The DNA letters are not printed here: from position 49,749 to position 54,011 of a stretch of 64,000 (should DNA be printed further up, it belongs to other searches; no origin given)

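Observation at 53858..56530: Thioester-domain/Cna-B adhesin with an NIQTG sortase-B-type signal but no sortase nearby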

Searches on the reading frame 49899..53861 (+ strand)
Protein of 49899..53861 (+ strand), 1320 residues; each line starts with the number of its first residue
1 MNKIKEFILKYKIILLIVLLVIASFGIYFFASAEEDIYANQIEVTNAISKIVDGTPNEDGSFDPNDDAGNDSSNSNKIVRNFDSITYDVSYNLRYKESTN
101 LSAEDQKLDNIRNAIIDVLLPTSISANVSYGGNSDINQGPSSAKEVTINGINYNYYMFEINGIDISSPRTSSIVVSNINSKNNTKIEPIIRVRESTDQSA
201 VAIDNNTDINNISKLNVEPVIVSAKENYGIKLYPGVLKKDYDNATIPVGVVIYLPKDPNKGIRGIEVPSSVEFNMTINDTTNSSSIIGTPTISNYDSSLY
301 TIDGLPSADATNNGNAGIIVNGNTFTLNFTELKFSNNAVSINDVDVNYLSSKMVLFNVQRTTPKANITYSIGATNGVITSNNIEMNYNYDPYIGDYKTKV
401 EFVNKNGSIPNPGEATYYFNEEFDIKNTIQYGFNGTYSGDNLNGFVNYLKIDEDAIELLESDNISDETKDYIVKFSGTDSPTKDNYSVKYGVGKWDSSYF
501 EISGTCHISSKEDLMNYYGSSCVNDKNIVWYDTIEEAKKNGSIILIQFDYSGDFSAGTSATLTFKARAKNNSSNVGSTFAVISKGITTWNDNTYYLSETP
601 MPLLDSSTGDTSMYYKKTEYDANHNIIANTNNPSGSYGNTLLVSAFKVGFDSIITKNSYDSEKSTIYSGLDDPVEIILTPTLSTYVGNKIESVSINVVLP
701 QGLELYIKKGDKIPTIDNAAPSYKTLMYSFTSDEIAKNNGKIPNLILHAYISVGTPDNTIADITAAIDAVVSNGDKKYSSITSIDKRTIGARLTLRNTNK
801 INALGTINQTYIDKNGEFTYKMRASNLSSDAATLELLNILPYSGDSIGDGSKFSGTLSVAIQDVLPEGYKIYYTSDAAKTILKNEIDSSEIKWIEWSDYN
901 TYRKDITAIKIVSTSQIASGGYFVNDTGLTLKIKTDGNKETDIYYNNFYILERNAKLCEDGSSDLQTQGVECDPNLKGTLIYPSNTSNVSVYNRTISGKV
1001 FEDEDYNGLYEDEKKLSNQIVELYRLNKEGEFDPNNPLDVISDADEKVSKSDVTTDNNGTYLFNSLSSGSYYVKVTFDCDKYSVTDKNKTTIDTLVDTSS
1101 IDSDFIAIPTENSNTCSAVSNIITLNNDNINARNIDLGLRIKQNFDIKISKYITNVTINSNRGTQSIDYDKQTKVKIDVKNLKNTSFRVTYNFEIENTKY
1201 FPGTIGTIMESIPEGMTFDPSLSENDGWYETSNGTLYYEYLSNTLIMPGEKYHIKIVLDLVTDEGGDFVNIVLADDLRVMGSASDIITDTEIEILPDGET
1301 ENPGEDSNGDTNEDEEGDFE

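Call 4: search_protein_families(library=pfam, proteins=[window:49899-53861:+], max_evalue=0.01)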
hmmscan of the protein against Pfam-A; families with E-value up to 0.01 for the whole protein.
window:49899-53861:+ (1320 aa): 4 families
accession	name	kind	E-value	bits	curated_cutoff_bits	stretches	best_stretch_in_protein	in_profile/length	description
PF17210.9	SdrD_B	-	3.7e-06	27.6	29.7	1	1042-1095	32-83/112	SdrD B-like domain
PF13620.12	CarboxypepD_reg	-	0.00023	21.9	32.3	1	1048-1077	27-56/82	Carboxypeptidase regulatory-like domain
PF17802.7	SpaA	-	0.0023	18.5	23.1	1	1014-1091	14-73/91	Prealbumin-like fold domain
PF00775.27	Dioxygenase_C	-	0.0093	15.9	27.3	0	1012-1075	40-100/182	Dioxygenase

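Call 8: search_protein_families(library=ncbifam, proteins=[window:49899-53861:+], max_evalue=0.01)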
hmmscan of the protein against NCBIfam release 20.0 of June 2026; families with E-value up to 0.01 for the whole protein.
window:49899-53861:+ (1320 aa): 0 families

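Call 79: search_solved_structures(query=window:49899-53861:+, max_evalue=0.1)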
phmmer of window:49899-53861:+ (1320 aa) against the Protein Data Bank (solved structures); distinct sequences matched with E-value up to 0.1: 0.
